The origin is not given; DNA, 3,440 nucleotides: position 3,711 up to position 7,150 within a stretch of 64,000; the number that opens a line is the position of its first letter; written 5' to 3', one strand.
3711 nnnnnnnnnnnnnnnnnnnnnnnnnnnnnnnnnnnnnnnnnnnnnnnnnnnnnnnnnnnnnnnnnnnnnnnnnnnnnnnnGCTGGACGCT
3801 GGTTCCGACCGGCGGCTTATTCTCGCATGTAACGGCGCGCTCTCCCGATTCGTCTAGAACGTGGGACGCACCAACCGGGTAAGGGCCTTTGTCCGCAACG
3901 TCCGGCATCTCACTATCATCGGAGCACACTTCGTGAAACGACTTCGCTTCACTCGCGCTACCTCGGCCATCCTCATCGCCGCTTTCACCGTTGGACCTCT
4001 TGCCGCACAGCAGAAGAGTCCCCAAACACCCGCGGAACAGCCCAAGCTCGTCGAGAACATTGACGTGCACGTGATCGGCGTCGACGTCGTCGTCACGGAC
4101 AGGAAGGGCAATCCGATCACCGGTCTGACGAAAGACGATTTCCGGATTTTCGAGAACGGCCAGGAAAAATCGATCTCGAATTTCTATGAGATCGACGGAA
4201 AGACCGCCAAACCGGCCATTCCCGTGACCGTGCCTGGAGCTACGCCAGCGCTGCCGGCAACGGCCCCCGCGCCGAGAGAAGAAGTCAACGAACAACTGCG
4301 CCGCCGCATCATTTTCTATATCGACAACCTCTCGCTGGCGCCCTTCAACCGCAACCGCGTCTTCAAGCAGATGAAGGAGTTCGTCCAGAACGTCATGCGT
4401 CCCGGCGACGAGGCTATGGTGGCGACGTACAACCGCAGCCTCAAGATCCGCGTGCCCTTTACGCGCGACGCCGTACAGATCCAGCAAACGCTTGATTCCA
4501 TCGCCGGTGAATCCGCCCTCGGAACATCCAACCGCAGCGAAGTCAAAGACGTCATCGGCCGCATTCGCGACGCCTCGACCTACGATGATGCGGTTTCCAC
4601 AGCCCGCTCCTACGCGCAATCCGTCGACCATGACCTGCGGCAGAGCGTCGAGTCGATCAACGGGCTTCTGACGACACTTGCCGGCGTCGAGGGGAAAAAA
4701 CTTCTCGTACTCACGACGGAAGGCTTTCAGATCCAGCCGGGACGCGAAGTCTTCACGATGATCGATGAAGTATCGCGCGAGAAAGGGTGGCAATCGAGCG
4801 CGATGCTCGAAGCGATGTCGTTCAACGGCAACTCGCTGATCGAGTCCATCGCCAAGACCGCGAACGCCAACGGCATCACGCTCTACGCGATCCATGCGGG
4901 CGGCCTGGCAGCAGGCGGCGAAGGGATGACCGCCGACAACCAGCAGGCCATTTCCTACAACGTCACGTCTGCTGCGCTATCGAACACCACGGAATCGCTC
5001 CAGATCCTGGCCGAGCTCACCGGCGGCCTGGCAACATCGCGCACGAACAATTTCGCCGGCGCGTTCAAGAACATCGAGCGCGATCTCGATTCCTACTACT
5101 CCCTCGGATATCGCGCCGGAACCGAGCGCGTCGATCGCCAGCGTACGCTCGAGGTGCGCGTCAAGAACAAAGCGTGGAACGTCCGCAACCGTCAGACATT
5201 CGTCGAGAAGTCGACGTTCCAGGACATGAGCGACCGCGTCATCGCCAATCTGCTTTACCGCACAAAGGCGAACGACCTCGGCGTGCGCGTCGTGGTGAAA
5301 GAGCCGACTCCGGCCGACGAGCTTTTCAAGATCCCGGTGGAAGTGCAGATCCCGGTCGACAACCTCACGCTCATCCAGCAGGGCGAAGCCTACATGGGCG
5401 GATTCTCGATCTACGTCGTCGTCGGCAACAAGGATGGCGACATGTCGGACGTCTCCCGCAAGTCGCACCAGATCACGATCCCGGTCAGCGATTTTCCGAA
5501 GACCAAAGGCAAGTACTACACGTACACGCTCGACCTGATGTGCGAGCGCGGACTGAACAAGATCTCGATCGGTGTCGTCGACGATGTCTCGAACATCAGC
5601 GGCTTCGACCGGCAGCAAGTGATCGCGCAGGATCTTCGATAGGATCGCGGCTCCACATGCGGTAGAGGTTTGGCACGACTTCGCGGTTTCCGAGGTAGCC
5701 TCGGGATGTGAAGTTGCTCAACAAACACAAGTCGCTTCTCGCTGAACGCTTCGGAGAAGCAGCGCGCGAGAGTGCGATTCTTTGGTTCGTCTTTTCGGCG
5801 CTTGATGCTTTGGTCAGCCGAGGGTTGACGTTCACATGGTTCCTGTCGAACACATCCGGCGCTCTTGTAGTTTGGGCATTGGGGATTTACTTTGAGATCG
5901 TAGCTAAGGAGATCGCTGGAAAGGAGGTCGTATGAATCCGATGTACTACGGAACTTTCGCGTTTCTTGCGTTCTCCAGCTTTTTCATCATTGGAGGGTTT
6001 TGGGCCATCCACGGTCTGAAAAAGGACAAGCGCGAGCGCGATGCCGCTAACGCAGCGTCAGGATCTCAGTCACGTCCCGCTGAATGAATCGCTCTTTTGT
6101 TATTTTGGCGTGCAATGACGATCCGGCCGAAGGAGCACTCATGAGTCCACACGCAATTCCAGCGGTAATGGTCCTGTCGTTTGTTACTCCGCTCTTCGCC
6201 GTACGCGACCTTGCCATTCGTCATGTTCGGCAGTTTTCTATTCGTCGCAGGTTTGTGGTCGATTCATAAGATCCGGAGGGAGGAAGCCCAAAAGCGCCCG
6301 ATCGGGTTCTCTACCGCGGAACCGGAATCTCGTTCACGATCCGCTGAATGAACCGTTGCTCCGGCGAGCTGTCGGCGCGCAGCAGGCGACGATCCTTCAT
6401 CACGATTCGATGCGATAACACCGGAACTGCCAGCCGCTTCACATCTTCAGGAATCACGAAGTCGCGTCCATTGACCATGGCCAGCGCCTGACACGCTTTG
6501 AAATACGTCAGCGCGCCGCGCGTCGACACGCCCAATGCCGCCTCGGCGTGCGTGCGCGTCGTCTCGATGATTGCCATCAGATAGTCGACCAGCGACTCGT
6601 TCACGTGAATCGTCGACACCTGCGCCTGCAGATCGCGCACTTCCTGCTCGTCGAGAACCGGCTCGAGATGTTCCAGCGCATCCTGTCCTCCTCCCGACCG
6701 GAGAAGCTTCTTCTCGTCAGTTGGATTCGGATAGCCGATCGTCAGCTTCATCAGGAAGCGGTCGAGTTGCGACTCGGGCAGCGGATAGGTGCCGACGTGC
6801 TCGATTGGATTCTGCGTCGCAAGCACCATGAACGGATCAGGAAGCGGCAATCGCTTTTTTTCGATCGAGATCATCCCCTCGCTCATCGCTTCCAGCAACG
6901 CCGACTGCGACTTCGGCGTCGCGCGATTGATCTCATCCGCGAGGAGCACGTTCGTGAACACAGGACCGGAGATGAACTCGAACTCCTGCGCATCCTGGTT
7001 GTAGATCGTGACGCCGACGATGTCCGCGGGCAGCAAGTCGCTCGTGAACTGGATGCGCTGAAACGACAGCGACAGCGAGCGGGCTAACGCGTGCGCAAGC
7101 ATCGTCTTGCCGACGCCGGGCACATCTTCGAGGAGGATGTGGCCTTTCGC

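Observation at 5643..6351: Cluster of micro-ORFs, including tandem paralogous single-TM micro-proteins, wedged between the convergent VWA and MoxR genes; the second copy overlaps the MoxR 3' end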

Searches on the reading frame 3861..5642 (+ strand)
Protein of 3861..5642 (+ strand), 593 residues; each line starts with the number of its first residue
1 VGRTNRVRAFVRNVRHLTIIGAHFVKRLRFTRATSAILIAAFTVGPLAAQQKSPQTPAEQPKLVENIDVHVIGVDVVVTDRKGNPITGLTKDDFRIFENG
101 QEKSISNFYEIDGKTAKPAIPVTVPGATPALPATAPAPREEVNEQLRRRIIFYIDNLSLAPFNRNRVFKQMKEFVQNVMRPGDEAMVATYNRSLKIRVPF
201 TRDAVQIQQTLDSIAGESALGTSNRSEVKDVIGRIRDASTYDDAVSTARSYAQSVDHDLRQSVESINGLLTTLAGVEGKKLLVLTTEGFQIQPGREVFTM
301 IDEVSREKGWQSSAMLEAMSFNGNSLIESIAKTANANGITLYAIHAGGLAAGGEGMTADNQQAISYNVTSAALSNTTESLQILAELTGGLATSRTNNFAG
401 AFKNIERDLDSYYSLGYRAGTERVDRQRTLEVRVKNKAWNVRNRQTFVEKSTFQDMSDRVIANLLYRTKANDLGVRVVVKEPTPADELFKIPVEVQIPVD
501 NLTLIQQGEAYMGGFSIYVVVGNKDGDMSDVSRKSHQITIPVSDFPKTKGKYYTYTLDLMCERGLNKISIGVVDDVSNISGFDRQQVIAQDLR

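Call 5: search_protein_families(library=pfam, proteins=[window:3861-5642:+], max_evalue=0.1)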
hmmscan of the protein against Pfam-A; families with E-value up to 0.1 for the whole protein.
window:3861-5642:+ (593 aa): 2 families
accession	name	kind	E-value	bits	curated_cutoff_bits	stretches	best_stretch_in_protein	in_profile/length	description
PF13519.12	VWA_2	-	0.0067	17.5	27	1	166-223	19-73/107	von Willebrand factor type A domain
PF08495.15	FIST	-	0.098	13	23.2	0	297-382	84-158/189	FIST N domain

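Call 29: search_protein_families(library=ncbifam, proteins=[window:3861-5642:+], max_evalue=1)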
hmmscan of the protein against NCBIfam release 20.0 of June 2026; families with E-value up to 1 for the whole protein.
window:3861-5642:+ (593 aa): 1 family
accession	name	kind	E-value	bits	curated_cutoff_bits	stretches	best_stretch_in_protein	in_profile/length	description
TIGR03436.1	acidobact_VWFA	subfamily_domain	2.2e-55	188.4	81.25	1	67-447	5-321/324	VWA domain-containing protein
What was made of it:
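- Checked: Flanking genes: the VWA-type gene is 3861..5642 (+) and matches TIGR03436 acidobact_VWFA (E=2e-55, call 29).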

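Call 30: search_protein_families(library=padloc, proteins=[window:3861-5642:+], max_evalue=1)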
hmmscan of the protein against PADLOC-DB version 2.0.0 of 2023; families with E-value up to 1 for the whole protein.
window:3861-5642:+ (593 aa): 1 family
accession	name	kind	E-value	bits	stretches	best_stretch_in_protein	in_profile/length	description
PDLC04389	PDC-M07A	-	0.0019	15.3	1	188-275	151-238/443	-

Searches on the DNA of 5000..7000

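Call 4: search_rna_families(source=window, start=5000, end=7000, threshold=evalue, max_evalue=1)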
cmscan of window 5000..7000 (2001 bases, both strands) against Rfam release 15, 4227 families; matches with E-value up to 1: 0.
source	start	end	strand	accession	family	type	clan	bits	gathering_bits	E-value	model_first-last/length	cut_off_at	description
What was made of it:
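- On Type I toxin-antitoxin toxin: Rfam finds nothing (call 4).
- Tried and rejected: Rfam on 5000-7000 at E<=1: no hits (call 4).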
